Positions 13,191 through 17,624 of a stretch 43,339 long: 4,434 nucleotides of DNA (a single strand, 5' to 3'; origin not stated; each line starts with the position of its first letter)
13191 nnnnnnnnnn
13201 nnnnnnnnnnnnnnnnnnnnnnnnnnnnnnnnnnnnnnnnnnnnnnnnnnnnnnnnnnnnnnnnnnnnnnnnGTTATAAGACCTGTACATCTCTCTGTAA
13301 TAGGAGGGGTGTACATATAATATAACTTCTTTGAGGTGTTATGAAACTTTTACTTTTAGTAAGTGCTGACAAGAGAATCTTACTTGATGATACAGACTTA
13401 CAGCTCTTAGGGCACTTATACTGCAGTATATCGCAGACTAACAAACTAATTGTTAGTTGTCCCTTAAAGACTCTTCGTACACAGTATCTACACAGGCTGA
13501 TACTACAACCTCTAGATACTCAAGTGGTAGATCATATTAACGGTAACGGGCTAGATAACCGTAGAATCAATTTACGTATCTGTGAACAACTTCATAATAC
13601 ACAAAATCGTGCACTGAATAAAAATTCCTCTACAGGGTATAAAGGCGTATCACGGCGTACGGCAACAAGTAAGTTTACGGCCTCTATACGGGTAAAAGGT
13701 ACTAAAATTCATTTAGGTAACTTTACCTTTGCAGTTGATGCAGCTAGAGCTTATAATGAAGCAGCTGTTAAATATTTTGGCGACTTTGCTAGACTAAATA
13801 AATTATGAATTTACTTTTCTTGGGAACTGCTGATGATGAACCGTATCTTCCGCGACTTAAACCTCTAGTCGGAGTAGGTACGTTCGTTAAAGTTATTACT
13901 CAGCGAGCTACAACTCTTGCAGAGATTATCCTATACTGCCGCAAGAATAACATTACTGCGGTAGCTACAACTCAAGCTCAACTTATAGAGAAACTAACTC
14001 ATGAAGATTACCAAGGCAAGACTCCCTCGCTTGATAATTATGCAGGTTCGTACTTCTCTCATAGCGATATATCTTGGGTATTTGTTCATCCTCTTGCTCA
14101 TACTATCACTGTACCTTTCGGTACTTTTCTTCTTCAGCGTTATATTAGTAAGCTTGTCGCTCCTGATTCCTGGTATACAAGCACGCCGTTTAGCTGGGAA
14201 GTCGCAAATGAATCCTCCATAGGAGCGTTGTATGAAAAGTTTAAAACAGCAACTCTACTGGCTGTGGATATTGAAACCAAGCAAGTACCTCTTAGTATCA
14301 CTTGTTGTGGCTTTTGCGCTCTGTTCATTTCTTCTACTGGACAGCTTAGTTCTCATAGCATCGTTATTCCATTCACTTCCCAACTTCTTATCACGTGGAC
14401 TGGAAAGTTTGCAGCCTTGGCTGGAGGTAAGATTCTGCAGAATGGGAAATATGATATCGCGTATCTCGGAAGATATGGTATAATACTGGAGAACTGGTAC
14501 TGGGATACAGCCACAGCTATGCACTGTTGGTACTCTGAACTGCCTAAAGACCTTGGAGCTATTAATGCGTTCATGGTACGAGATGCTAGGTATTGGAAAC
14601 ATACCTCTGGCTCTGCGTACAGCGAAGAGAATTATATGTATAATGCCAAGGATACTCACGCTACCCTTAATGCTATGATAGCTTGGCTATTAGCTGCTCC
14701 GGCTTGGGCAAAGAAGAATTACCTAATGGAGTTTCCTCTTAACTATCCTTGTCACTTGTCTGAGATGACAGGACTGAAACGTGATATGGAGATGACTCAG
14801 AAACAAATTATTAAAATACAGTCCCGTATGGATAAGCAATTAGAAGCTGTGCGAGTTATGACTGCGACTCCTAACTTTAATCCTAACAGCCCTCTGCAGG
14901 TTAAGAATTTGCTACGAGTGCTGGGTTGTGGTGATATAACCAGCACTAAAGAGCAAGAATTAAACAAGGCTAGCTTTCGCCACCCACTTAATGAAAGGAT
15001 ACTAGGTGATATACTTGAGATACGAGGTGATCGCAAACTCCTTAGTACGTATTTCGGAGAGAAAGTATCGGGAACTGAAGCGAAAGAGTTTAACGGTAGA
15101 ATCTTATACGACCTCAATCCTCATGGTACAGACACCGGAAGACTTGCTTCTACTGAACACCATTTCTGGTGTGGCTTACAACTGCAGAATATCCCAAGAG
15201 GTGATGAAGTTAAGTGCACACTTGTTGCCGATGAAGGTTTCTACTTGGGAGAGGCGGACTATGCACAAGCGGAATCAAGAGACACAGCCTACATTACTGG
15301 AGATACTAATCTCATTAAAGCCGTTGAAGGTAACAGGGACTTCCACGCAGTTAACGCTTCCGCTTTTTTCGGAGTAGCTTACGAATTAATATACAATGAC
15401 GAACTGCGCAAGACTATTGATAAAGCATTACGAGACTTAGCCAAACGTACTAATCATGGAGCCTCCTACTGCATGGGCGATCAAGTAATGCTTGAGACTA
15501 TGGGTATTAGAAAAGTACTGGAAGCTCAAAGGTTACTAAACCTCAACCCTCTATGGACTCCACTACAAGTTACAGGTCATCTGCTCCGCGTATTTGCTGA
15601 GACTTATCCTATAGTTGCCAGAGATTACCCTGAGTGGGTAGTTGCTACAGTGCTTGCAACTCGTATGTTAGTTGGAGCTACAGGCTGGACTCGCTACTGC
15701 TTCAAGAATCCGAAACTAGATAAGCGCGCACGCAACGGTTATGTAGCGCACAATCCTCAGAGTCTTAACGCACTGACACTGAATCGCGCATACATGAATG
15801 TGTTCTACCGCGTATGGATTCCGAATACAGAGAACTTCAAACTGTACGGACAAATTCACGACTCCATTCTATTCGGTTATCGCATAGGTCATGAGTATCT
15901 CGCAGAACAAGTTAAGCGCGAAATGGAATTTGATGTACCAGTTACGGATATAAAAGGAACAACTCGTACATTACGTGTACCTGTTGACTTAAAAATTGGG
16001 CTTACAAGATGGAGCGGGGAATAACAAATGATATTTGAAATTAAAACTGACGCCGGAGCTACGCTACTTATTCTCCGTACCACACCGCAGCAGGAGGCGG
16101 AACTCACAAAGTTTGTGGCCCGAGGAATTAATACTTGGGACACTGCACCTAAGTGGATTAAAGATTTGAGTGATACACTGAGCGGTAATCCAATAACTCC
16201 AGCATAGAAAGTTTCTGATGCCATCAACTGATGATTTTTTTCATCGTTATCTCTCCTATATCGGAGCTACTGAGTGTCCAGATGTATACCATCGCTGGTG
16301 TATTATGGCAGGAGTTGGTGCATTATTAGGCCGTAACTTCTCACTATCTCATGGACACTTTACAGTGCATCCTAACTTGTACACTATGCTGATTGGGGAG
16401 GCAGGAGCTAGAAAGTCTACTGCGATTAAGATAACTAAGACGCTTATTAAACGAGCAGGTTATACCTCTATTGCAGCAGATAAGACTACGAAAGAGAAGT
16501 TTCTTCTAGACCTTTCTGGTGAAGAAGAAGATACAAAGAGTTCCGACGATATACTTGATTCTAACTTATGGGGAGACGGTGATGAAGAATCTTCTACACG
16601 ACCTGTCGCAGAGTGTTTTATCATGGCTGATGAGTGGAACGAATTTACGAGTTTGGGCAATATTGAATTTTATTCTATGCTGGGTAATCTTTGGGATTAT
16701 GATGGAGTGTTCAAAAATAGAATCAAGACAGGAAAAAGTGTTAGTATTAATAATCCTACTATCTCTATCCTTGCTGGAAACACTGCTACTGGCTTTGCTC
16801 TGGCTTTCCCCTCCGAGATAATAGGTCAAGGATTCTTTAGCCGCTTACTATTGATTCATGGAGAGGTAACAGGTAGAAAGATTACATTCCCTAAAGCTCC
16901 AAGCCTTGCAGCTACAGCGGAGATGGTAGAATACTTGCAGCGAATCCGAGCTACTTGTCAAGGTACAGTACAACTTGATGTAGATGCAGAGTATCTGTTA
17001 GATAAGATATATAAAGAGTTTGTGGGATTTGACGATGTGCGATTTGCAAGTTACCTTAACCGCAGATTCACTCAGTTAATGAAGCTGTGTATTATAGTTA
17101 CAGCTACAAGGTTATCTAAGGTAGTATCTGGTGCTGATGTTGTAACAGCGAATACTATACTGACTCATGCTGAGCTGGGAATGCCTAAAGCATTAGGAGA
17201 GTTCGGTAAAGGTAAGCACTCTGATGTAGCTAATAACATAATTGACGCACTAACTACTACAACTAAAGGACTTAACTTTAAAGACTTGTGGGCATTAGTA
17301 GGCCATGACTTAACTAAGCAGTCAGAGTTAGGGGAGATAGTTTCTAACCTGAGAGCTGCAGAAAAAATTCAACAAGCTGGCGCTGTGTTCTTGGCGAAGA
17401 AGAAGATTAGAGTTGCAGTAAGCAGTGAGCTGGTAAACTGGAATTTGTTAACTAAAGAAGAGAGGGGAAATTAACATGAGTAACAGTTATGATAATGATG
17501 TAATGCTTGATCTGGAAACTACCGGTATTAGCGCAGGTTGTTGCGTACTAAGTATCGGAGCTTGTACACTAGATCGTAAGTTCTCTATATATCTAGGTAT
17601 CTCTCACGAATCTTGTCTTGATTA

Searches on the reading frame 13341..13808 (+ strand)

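Call 104: search_protein_families(library=pfam, proteins=[window:13341-13808:+], max_evalue=0.05)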
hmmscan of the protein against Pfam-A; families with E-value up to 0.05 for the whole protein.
window:13341-13808:+ (155 aa): 2 families
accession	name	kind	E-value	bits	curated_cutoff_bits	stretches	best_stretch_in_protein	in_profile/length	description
PF00847.26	AP2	-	0.00015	22.5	33.3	1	98-146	1-52/54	AP2 domain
PF13392.12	HNH_3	-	0.00046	20.2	24.8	1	60-87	18-45/46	HNH endonuclease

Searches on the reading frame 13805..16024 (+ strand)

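Call 7: search_protein_families(library=pfam, proteins=[window:13805-16024:+], max_evalue=0.01)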
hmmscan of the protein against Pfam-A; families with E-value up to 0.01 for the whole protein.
window:13805-16024:+ (739 aa): 1 family
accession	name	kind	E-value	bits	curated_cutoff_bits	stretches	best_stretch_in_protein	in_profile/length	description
PF00476.26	DNA_pol_A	-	2.5e-29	102.8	34.3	1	331-714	4-361/381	DNA polymerase family A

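Call 8: search_protein_families(library=phrogs, proteins=[window:13805-16024:+], max_evalue=0.001)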
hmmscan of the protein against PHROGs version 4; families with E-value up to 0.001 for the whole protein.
window:13805-16024:+ (739 aa): 3 families
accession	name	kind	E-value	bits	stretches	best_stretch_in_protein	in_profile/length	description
phrog_17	-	DNA, RNA and nucleotide metabolism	6.8e-58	197.6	1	145-737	666-1231/1445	DNA polymerase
phrog_2573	-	DNA, RNA and nucleotide metabolism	1.8e-10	41.5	1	478-568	16-111/336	DNA polymerase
phrog_10285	-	DNA, RNA and nucleotide metabolism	3.3e-07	30.7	1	458-555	30-124/321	DNA polymerase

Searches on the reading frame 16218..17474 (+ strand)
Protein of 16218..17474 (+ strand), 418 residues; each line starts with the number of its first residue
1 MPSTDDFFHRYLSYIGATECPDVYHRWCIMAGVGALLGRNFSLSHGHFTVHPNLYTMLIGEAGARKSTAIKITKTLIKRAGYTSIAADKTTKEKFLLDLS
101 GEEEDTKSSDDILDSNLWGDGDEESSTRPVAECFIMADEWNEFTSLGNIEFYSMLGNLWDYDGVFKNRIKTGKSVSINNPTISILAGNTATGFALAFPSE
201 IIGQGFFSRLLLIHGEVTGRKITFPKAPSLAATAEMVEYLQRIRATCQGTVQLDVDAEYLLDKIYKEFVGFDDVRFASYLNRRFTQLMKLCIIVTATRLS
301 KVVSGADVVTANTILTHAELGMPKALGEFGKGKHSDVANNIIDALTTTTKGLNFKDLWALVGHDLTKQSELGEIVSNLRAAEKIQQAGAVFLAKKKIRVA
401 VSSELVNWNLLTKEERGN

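Call 7: search_protein_families(library=pfam, proteins=[window:16218-17474:+], max_evalue=0.01)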
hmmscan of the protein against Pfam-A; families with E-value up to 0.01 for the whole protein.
window:16218-17474:+ (418 aa): 1 family
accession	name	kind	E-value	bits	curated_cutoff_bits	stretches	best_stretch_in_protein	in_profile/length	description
PF13148.11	DUF3987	-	2.9e-11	43.6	27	2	29-80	11-63/364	Protein of unknown function (DUF3987)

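Call 8: search_protein_families(library=phrogs, proteins=[window:16218-17474:+], max_evalue=0.001)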
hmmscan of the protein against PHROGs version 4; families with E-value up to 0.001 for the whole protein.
window:16218-17474:+ (418 aa): 2 families
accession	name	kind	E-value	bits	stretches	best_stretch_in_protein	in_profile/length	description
phrog_14296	-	DNA, RNA and nucleotide metabolism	5.1e-62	211.2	1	5-384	2-375/417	DNA primase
phrog_5311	-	DNA, RNA and nucleotide metabolism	7.2e-12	45.3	1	5-385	264-663/692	helicase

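Call 79: find_related_loci(query=A7, collection=viral_contigs, flank=600)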
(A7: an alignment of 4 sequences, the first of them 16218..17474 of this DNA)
Query A7 (418 aa) in viral_contigs; peptide patterns used: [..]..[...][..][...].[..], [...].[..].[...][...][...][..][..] (x = any residue, [..] = any of these).
409 stretches matched a pattern; 185 encode a relative of the query (tblastn E <= 1e-3); the best 80 are kept; 80 distinct loci.
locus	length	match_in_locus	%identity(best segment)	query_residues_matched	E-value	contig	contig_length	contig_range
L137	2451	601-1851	76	1-417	0e+0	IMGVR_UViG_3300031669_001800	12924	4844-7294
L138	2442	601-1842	72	4-417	0e+0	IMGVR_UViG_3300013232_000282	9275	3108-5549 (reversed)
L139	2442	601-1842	72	6-417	0e+0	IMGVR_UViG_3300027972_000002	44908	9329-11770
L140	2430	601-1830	53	5-416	1e-144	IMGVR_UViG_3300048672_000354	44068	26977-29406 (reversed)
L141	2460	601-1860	53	1-416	1e-143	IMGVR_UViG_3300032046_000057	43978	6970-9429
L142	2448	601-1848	51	5-416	1e-140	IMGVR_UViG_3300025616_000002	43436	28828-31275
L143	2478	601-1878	50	3-417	2e-140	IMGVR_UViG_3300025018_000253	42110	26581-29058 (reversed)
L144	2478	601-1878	50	3-417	2e-140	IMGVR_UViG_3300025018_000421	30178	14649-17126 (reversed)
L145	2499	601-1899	50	5-416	1e-139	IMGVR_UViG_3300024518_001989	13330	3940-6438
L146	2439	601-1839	52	6-416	3e-139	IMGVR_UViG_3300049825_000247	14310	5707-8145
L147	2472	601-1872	49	5-416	5e-138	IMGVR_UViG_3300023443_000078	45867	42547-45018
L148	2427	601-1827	50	5-416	1e-137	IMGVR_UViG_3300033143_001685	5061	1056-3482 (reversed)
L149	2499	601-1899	49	3-416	5e-138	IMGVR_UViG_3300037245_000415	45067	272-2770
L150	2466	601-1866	49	6-415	2e-134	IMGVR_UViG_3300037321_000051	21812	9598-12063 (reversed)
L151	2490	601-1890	49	6-416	6e-135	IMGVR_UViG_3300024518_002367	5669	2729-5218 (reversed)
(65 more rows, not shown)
